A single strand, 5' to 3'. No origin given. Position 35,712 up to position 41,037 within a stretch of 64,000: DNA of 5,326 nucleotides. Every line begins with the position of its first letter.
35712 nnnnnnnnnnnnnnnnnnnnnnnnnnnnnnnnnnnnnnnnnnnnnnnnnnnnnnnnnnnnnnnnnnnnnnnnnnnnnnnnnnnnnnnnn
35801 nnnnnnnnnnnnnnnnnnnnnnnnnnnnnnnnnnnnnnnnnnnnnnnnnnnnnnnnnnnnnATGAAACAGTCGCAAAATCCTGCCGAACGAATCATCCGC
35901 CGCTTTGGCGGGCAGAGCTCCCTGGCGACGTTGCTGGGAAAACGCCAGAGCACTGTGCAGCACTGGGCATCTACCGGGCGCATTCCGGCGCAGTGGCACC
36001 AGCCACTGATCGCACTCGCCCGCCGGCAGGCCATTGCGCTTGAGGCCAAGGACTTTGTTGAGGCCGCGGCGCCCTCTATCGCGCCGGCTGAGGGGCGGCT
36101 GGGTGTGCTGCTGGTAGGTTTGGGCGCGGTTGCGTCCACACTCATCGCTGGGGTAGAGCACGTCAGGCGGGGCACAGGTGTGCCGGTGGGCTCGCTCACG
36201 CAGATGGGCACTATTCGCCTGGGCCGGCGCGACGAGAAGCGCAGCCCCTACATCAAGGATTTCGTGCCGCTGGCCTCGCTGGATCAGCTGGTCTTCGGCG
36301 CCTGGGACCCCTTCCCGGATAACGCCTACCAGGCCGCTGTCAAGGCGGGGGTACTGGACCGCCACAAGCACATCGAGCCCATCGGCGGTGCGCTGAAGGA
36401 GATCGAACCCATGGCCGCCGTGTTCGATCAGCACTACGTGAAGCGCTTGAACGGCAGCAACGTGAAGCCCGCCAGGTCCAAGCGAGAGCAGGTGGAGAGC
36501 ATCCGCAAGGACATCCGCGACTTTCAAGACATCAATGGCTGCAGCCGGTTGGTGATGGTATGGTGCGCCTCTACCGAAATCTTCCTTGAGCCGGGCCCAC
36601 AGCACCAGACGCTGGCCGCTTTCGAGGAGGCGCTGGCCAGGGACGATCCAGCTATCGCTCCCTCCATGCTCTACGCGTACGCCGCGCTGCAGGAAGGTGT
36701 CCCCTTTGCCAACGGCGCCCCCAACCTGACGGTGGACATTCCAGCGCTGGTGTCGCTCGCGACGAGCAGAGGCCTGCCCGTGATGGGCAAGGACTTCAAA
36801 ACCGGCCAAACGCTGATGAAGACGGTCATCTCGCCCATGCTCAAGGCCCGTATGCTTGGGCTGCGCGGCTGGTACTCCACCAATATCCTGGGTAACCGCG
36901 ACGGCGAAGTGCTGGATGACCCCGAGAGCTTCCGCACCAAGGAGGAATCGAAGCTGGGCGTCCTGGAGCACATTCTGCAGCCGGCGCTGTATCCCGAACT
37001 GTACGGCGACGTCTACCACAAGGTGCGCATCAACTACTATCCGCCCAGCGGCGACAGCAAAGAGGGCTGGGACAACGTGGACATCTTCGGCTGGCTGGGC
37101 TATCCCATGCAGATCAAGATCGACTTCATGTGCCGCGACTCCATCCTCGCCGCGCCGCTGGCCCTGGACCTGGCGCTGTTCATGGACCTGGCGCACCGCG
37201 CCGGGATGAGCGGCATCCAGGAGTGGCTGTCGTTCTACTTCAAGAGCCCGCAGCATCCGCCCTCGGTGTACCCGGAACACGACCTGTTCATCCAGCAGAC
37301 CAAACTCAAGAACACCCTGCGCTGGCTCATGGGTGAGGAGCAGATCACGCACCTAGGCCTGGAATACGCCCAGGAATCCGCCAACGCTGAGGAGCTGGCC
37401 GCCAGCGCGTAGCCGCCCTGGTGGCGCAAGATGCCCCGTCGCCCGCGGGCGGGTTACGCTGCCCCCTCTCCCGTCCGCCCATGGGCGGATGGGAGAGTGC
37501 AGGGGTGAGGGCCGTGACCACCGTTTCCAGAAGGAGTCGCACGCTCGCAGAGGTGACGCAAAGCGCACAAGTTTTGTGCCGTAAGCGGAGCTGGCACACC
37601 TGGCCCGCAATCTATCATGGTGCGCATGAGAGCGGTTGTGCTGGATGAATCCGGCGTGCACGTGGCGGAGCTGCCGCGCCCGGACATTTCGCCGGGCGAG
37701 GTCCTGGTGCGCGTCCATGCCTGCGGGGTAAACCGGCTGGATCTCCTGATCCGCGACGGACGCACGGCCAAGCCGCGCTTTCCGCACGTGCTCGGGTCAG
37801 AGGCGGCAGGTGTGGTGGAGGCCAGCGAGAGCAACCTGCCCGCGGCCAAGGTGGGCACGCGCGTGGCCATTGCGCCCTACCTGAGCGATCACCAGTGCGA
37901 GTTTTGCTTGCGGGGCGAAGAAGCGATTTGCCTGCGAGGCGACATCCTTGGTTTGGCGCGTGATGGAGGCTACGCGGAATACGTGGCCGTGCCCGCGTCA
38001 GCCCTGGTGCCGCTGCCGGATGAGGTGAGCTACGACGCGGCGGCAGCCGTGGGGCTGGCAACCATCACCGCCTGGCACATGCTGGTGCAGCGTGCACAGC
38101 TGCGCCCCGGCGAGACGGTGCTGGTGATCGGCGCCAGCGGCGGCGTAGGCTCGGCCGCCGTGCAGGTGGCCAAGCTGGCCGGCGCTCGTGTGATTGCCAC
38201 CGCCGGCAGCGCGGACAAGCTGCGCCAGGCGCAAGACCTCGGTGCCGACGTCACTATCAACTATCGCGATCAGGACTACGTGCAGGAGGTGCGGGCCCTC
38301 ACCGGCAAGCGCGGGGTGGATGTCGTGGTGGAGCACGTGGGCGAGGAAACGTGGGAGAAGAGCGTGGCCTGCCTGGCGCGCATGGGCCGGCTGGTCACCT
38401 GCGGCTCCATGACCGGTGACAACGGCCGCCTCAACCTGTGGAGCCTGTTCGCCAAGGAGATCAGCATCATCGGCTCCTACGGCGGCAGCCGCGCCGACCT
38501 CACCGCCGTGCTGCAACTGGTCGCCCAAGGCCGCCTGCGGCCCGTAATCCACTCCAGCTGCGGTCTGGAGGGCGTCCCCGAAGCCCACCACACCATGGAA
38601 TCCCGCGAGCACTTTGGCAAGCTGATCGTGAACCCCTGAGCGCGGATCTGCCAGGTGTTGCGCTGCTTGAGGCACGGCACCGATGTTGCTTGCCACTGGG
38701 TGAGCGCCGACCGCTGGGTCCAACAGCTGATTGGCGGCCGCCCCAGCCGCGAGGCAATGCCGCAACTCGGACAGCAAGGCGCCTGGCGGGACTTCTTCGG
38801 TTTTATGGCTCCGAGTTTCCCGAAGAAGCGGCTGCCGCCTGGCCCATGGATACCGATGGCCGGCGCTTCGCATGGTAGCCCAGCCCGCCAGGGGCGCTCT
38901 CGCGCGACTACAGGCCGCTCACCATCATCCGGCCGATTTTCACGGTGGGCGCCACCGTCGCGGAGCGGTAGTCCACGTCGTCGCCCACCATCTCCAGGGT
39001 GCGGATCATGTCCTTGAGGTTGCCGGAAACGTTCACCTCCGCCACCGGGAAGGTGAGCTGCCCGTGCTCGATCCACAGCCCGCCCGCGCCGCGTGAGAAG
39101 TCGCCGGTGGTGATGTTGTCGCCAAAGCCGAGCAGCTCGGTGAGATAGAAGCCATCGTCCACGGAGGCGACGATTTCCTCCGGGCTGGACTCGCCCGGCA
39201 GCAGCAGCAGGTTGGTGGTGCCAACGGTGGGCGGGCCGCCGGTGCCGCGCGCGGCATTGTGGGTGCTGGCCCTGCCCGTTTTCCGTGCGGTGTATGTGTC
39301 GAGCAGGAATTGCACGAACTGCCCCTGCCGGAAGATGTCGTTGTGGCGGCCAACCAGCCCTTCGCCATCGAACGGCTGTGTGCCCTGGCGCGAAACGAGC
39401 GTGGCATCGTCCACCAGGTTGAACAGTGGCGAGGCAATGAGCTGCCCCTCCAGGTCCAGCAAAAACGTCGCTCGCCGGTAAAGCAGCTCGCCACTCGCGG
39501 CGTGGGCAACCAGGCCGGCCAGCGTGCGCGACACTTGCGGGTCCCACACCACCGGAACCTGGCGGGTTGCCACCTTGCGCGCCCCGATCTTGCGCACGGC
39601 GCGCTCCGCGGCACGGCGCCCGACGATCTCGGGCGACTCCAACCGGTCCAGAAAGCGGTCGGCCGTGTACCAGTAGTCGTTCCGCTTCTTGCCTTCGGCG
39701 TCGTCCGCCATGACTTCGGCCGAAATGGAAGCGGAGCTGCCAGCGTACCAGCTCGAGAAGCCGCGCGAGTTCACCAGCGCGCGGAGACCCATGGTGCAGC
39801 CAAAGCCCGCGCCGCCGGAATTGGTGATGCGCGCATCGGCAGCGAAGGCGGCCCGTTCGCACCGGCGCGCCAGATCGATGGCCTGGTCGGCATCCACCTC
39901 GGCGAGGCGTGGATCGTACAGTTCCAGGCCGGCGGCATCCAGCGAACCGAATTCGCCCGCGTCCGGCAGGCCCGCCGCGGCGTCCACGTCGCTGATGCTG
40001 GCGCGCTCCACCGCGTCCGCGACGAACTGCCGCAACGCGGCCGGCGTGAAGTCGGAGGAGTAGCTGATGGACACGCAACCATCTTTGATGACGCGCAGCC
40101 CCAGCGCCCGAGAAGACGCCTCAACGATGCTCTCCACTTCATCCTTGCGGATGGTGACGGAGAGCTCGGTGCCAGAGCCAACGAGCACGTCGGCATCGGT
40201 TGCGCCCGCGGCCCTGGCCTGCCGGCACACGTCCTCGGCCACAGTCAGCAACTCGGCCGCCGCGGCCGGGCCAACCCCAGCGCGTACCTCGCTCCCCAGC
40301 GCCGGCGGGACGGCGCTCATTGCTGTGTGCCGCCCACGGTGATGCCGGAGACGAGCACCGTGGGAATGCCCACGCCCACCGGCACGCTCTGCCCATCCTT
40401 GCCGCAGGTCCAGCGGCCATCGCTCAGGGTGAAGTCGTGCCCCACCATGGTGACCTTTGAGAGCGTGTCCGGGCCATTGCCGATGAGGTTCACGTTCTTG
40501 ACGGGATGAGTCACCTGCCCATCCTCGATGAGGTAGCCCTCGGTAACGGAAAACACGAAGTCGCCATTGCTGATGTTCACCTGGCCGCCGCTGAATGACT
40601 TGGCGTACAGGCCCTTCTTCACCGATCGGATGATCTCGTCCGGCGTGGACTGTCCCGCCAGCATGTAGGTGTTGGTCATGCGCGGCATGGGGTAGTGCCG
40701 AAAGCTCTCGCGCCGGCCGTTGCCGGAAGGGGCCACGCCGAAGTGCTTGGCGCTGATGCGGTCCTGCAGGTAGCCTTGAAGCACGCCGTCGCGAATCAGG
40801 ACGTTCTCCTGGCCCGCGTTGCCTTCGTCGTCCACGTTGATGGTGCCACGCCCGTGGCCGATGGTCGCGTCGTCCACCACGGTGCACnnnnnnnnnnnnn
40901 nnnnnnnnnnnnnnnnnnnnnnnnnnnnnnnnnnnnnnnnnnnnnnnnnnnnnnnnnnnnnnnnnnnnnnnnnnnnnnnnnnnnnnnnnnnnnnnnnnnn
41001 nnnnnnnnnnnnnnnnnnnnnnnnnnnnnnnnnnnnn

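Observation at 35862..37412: In-frame fusion of a Cro/YdaS-like HTH module to myo-inositol-1-phosphate synthase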

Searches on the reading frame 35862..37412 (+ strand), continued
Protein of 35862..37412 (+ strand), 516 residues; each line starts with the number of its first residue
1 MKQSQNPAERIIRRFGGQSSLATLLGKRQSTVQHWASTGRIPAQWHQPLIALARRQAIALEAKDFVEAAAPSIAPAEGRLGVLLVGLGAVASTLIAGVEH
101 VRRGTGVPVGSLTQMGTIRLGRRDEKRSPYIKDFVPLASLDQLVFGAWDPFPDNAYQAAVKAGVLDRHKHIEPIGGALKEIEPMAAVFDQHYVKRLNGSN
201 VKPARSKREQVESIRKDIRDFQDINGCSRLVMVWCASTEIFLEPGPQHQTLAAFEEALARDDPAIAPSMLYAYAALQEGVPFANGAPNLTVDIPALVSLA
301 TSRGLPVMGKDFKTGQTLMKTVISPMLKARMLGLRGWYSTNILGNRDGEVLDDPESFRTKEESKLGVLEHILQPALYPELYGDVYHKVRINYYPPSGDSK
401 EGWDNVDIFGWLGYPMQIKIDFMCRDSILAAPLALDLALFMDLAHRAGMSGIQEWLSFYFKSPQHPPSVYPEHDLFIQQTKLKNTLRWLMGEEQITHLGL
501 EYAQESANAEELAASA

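Call 49: predict_structure(alignment_id=A3)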
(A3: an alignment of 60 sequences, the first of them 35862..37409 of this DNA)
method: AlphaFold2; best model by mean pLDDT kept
length: 516 residues; sequences in the alignment: 60
mean_pLDDT: 66.3   pTM: 0.64
mean pLDDT of the five models: 66.3, 65.3, 64.1, 60.3, 58.1
residues with pLDDT >= 90: 117; 70-90: 156; 50-70: 60; < 50: 183
segments of 3 or more residues with pLDDT < 50: 1-3, 111-114, 121-123, 125-127, 312-428, 457-480, 492-516
pLDDT, mean of each block of 10 residues (from residue 1): 63 89 87 75 83 89 66 81 89 87 73 49 49 72 94 92 80 93 91 76 89 97 97 78 87 96 92 97 76 90 82 44 42 36 30 30 32 40 36 31 29 28 39 76 85 57 32 40 57 39 33 35
secondary structure, 60 per line:
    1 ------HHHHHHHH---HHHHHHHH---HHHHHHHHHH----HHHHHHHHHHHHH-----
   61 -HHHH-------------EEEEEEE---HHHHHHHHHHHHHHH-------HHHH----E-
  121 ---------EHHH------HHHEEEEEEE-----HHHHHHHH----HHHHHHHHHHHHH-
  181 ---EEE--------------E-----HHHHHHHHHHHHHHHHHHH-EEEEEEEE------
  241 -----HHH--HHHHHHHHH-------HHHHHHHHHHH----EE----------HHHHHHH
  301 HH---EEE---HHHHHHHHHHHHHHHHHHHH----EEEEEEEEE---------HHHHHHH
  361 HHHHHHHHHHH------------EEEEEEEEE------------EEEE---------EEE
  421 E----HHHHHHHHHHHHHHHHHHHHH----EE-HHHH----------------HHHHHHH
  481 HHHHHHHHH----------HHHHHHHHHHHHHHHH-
elements in order: H7-14 H18-25 H29-38 H43-55 H62-65 E79-85 H89-103 H111-114 E143-149 H155-162 H167-179 E184-186 H207-225 E227-234 H251-259 H267-277 H294-302 E306-308 H312-331 E336-344 H354-371 E384-392 E405-408 E418-421 H426-446 H454-457 H474-489 H500-515

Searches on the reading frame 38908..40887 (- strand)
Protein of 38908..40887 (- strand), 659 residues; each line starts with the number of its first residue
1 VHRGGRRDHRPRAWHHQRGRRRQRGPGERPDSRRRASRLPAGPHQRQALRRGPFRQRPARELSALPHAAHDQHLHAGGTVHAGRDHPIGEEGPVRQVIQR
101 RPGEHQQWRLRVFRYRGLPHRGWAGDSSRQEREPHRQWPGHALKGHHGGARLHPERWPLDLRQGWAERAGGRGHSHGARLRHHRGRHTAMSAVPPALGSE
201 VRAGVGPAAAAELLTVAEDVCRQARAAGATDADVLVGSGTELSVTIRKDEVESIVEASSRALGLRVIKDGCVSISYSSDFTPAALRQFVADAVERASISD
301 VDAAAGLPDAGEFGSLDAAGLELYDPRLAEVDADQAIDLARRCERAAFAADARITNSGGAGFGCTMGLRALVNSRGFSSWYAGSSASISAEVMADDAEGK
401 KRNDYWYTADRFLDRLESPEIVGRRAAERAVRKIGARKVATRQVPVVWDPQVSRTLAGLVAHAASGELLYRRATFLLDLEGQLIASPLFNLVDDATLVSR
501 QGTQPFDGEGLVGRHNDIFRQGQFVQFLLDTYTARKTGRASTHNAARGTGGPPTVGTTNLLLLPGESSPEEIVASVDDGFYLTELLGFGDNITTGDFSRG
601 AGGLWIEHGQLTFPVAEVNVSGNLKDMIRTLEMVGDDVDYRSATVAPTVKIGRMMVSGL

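Call 14: search_protein_families(library=pfam, proteins=[window:38908-40887:-], max_evalue=0.00001)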
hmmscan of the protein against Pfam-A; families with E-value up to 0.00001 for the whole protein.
window:38908-40887:- (659 aa): 3 families
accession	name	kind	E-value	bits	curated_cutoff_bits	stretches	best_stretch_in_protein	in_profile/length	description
PF19289.4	PmbA_TldD_3rd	-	1.4e-62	211.2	22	1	441-658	1-220/220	PmbA/TldA metallopeptidase C-terminal domain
PF19290.4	PmbA_TldD_2nd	-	9.3e-17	61.9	20.9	1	328-433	3-108/109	PmbA/TldA metallopeptidase central domain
PF01523.21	PmbA_TldD_1st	-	2.7e-12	47.1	20.9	1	232-296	1-65/65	PmbA/TldA metallopeptidase domain 1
